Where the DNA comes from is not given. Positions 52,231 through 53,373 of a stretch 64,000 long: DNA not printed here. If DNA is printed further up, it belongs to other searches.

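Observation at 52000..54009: Membrane-anchored bifunctional GH25 muramidase plus Amidase_3 peptidoglycan hydrolase on a high-GC island with a consensus promoter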

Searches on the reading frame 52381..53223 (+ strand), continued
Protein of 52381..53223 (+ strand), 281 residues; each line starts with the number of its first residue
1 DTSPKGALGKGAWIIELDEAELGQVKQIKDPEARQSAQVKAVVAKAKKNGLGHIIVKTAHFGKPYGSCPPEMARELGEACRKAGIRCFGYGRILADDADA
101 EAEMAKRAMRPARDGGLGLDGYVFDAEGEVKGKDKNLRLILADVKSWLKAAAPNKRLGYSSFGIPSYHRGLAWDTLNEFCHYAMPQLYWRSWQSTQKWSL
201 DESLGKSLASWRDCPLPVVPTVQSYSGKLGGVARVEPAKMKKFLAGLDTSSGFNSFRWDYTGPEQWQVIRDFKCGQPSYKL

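Call 66: find_related_loci(query=A4, collection=viral_contigs, flank=5000)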
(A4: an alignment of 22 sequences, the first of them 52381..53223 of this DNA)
Query A4 (281 aa) in viral_contigs; peptide patterns used: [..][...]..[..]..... (x = any residue, [..] = any of these).
86 stretches matched a pattern; 66 encode a relative of the query (tblastn E <= 1e-3); 66 distinct loci.
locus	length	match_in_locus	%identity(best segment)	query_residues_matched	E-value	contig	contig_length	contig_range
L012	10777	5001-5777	28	2-273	5e-21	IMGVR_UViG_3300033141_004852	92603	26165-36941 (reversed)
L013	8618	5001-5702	26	35-275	2e-19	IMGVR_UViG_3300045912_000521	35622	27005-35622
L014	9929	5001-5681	31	35-272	9e-19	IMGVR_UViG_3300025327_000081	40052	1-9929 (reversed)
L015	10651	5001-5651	26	9-258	2e-18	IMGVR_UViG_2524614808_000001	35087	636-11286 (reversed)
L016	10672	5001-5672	23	9-258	4e-18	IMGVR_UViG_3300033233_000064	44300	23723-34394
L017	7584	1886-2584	26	35-276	1e-17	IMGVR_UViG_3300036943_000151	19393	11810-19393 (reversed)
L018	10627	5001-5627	30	41-271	1e-17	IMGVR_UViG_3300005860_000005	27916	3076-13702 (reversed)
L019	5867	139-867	29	9-275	2e-17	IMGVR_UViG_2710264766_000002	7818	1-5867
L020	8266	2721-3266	33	41-231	5e-17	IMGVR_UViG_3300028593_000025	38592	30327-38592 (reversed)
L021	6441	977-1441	31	9-189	2e-16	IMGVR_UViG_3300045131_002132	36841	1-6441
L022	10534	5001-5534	30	42-226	4e-16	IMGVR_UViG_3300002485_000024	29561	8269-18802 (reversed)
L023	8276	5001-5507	29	7-189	6e-16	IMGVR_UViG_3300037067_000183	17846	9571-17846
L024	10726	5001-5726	28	8-273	7e-16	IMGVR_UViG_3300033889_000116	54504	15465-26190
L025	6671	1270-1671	33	50-189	1e-15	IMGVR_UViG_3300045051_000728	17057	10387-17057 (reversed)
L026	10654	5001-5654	27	46-273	1e-15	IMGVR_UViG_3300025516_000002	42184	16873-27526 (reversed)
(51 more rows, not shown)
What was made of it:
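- The barrel family is common in viral contigs (call 66).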

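Call 68: search_protein_families(library=phrogs, proteins=[L012:5016-5792:+, L013:4956-5936:+, L014:4950-5960:+, L015:4986-5882:+, L016:4977-6029:+, L017:1823-2896:+, L018:4932-5867:+, L019:130-1083:+, L024:4923-5945:+, L026:4923-5915:+], max_evalue=0.001)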
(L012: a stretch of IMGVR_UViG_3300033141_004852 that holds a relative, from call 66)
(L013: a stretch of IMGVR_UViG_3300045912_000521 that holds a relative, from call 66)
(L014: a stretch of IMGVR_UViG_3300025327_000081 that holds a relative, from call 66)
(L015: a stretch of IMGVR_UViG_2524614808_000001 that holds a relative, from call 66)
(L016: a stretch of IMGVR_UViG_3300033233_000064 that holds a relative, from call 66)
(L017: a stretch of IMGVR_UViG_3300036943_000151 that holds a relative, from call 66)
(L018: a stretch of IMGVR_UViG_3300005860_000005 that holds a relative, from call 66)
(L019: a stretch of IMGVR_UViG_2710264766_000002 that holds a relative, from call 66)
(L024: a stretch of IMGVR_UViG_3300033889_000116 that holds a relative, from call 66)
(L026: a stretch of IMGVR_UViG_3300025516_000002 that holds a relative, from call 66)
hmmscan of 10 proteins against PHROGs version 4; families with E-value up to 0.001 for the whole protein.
L012:5016-5792:+ (259 aa): 0 families

L013:4956-5936:+ (327 aa): 0 families

L014:4950-5960:+ (337 aa): 1 family
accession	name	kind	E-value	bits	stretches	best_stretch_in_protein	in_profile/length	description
phrog_1794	-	lysis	4.8e-05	23.9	1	255-315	264-322/336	amidase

L015:4986-5882:+ (299 aa): 0 families

L016:4977-6029:+ (351 aa): 0 families

L017:1823-2896:+ (358 aa): 0 families

L018:4932-5867:+ (312 aa): 0 families

L019:130-1083:+ (318 aa): 0 families

L024:4923-5945:+ (341 aa): 1 family
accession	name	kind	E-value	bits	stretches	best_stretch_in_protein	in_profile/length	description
phrog_1794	-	lysis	4.7e-05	23.9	1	266-339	253-329/336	amidase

L026:4923-5915:+ (331 aa): 0 families

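Call 69: search_protein_families(library=pfam, proteins=[L012:5016-5792:+, L013:4956-5936:+, L014:4950-5960:+, L015:4986-5882:+, L016:4977-6029:+, L017:1823-2896:+, L018:4932-5867:+, L019:130-1083:+, L024:4923-5945:+, L026:4923-5915:+], max_evalue=0.01)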
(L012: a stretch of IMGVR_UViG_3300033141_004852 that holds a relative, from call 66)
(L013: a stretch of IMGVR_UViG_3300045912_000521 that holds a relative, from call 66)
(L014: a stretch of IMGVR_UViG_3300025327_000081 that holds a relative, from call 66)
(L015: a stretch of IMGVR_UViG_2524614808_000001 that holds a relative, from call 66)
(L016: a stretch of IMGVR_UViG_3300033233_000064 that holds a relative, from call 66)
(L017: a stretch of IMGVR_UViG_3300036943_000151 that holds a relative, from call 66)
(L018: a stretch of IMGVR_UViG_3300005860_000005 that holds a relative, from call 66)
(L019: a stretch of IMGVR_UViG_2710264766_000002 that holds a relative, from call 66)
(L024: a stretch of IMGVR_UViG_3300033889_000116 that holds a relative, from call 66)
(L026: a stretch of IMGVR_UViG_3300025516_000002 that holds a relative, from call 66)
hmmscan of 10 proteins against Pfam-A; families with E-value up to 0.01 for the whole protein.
L012:5016-5792:+ (259 aa): 0 families

L013:4956-5936:+ (327 aa): 0 families

L014:4950-5960:+ (337 aa): 1 family
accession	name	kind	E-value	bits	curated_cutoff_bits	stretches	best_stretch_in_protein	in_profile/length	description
PF08239.17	SH3_3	-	9.7e-08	32.5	27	1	268-315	1-48/54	Bacterial SH3 domain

L015:4986-5882:+ (299 aa): 1 family
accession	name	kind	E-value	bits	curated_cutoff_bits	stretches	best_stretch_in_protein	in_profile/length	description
PF02638.21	GHL10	-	0.0044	16.6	27.9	0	117-173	209-270/311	Glycosyl hydrolase-like 10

L016:4977-6029:+ (351 aa): 0 families

L017:1823-2896:+ (358 aa): 1 family
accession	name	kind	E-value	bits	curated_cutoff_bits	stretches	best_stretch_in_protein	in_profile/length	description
PF03644.19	Glyco_hydro_85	-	0.0055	16.7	22.2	1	97-132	93-132/302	Glycosyl hydrolase family 85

L018:4932-5867:+ (312 aa): 1 family
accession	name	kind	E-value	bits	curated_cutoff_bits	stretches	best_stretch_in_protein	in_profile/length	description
PF00395.25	SLH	-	1.5e-11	44.5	20.8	1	244-280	7-44/44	S-layer homology domain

L019:130-1083:+ (318 aa): 0 families

L024:4923-5945:+ (341 aa): 1 family
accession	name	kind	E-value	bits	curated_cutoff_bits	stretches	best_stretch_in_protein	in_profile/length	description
PF08239.17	SH3_3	-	6e-05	23.6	27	1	291-338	2-54/54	Bacterial SH3 domain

L026:4923-5915:+ (331 aa): 1 family
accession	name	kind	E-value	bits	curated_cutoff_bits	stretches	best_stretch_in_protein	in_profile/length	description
PF08239.17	SH3_3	-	0.0043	17.6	27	1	272-312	1-40/54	Bacterial SH3 domain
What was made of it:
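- On GHL10 (PF02638), Cwp19-like: One viral member gives E 0.0044, below threshold (call 69).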

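Call 73: search_protein_families(library=phrogs, proteins=[L014:2048-3028:+, L014:3040-3621:+, L014:4228-4518:+, L014:4531-4950:+, L014:7234-8817:+, L018:2045-3109:+, L018:3109-3987:+, L018:4008-4730:+, L018:6052-6783:+, L018:6810-7508:+], max_evalue=0.001)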
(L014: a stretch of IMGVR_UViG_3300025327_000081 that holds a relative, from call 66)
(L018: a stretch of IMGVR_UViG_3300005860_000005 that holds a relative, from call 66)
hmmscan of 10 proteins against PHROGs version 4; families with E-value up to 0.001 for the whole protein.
L014:2048-3028:+ (327 aa): 0 families

L014:3040-3621:+ (194 aa): 0 families

L014:4228-4518:+ (97 aa): 0 families

L014:4531-4950:+ (140 aa): 1 family
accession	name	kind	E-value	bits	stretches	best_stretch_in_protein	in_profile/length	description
phrog_1009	-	unknown function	0.00016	22.7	1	7-102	11-90/103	-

L014:7234-8817:+ (528 aa): 6 families
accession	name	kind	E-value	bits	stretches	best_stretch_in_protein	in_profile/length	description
phrog_32822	-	head and packaging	7e-08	31.6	1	116-271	971-1131/1548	virion structural protein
phrog_26466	-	unknown function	3.7e-05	21.9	1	128-232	1813-1919/2337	-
phrog_21412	-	tail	5.8e-05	22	1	122-203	860-941/1452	tail fiber protein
phrog_892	-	tail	6.4e-05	22.7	1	50-205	262-421/782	tail fiber protein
phrog_36443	-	unknown function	8.1e-05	21.6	1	130-243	445-572/1238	-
phrog_13518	-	unknown function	0.00056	19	0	56-260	171-359/1230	-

L018:2045-3109:+ (355 aa): 2 families
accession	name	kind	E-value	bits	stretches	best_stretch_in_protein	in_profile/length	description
phrog_4335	-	unknown function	5.7e-09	36.6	1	170-308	239-371/421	-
phrog_17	-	DNA, RNA and nucleotide metabolism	2.2e-07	30.2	1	206-352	481-636/1445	DNA polymerase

L018:3109-3987:+ (293 aa): 4 families
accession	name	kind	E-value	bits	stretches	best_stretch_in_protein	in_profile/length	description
phrog_56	-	other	5.2e-61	208.7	1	1-244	59-300/647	DNA methyltransferase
phrog_1996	-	other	1.4e-21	78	1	137-246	14-121/150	DNA methyltransferase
phrog_13242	-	unknown function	7.9e-20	72.2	1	12-189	34-199/450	-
phrog_23217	-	unknown function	7.5e-18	65.7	1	1-111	1-108/109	-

L018:4008-4730:+ (241 aa): 7 families
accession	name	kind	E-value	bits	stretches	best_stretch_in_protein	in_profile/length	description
phrog_363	-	other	1.1e-81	275.5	1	4-235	52-319/327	DNA methyltransferase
phrog_116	-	other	3e-65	221.9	1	4-165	206-376/779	DNA methyltransferase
phrog_32758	-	other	8.1e-19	68.9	2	125-165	7-47/154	DNA methyltransferase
phrog_36267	-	other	2.1e-10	41.5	1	6-66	1-61/151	DNA methyltransferase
phrog_5999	-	other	8.7e-10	39.6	1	11-90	8-95/109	DNA methyltransferase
phrog_29583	-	other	4.3e-09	36.6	1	67-161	79-189/468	DNA methyltransferase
phrog_864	-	DNA, RNA and nucleotide metabolism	5.6e-05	22.7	1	52-130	681-760/1064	DNA primase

L018:6052-6783:+ (244 aa): 5 families
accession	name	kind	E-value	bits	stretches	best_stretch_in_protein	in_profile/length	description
phrog_11383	-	unknown function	3.2e-31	110.2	1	76-238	182-351/462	-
phrog_9683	-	other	2.1e-18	67.6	1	83-241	55-223/233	protease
phrog_670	-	lysis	7.2e-06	26.1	1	16-136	425-546/596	endolysin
phrog_7688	-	unknown function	1.1e-05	25.7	0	139-207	123-202/288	-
phrog_13651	-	unknown function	2.6e-05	24.7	0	158-220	190-253/280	-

L018:6810-7508:+ (233 aa): 0 families

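Call 74: predict_structure(alignment_id=A4)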
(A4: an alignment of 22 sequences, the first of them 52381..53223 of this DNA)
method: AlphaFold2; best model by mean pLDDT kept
length: 281 residues; sequences in the alignment: 22
mean_pLDDT: 95.6   pTM: 0.92
mean pLDDT of the five models: 95.6, 95.1, 95.0, 94.8, 94.8
residues with pLDDT >= 90: 266; 70-90: 9; 50-70: 2; < 50: 4
segments of 3 or more residues with pLDDT < 50: 1-4
pLDDT, mean of each block of 10 residues (from residue 1): 66 98 97 98 99 99 98 99 98 98 99 97 97 97 98 96 94 97 97 95 96 96 94 94 97 97 98 91 67
secondary structure, 60 per line:
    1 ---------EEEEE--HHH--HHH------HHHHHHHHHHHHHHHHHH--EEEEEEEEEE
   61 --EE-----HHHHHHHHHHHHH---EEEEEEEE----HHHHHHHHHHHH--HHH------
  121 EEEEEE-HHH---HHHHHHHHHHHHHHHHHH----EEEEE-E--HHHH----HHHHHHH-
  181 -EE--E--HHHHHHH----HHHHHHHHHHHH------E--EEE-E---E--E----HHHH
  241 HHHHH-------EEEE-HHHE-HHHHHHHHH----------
elements in order: E10-14 H31-48 E51-60 H70-82 E86-93 H98-109 E121-126 H134-151 E156-160 H165-168 H173-179 H189-195 H200-211 E221-223 H237-245 E253-256 H263-271
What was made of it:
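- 52402..53199 (+): TIM-barrel glycoside-hydrolase-like domain, aa 135-400, from an unnamed family; D252-x-E254 at the end of strand 4 (52753-52761), Q313-x-Y315 after strand 6 (52936-52944). AlphaFold model pLDDT 95.6, pTM 0.92, with eight strand-helix units (call 74).
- On GH25 (PF01183) muramidase: The model (pLDDT 95.6) has helices after strands 5, 6, 7 and 8, at domain residues 165-179, 189-211, 237-245 and 263-271 (call 74).
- Barrel: the model is of high confidence (call 74). The model has helices after strands 6, 7 and 8 (call 74).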

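Call 85: find_homologous_proteins(query=A4, max_evalue=1e-8)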
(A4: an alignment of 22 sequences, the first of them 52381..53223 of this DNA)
Query A4 (22 sequences) (281 aa, profile of the alignment): 266 proteins with E <= 1e-8 among 6061 candidates; the best 120 are listed.
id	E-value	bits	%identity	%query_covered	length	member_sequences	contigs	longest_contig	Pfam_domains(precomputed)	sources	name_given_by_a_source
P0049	9.6e-86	305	27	97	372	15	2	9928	PF12680.14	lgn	-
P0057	2.1e-83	298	27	95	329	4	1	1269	-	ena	-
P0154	7.0e-83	296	30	85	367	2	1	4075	PF12680.14,PF14534.13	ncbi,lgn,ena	-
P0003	1.1e-81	292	90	99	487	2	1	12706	-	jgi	jgi:hypothetical protein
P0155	6.8e-81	290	30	83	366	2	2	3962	-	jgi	jgi:hypothetical protein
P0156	1.7e-80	288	33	53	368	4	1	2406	PF12680.14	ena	-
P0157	2.1e-80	288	29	85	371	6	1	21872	PF12680.14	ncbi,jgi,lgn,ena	-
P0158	2.6e-80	288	28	94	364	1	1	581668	PF12680.14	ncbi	-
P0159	2.7e-80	288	29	83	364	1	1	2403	PF12680.14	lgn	-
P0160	4.1e-80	287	29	94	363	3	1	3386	PF12680.14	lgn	-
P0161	5.3e-80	287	31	94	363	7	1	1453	PF12680.14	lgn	-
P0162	5.7e-80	287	30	87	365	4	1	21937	-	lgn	-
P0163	7.5e-80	286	30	83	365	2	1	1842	PF12680.14,PF14534.13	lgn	-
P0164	7.5e-80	286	29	67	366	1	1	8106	PF12680.14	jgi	jgi:hypothetical protein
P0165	1.8e-79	285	29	85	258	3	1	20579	-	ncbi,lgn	-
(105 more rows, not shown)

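Call 108: search_protein_families(library=pfam, alignment_id=A8, max_evalue=0.001)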
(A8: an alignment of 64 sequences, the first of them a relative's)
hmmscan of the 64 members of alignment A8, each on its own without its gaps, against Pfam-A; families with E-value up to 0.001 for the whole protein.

A. member 1, L012:5016-5792:+ (259 aa): 0 families

B. families by the number of members that match (of 64 scanned): 6 families
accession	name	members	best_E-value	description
PF08239.17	SH3_3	17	4e-08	Bacterial SH3 domain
PF01551.29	Peptidase_M23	1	4.4e-23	Peptidase family M23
PF01471.23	PG_binding_1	1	6.4e-16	Putative peptidoglycan binding domain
PF00395.25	SLH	1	1.5e-11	S-layer homology domain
PF09374.15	PG_binding_3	1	6.8e-06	Predicted Peptidoglycan domain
PF23916.1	TIM-barrel_EndoS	1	0.00065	Endo-beta-N-acetylglucosaminidase EndoS TIM-barrel domain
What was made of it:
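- Closest known: Modular phage endolysins with two catalytic domains. Same: The same barrel family occurs in viral contigs joined to SH3_3, SLH and PG-binding modules (calls 69, 108).
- Apart from one weak match to another TIM-barrel family, no other Pfam family matched (call 108). The barrel family is used in endolysin-like viral proteins that lyse cells (calls 66, 69, 108).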
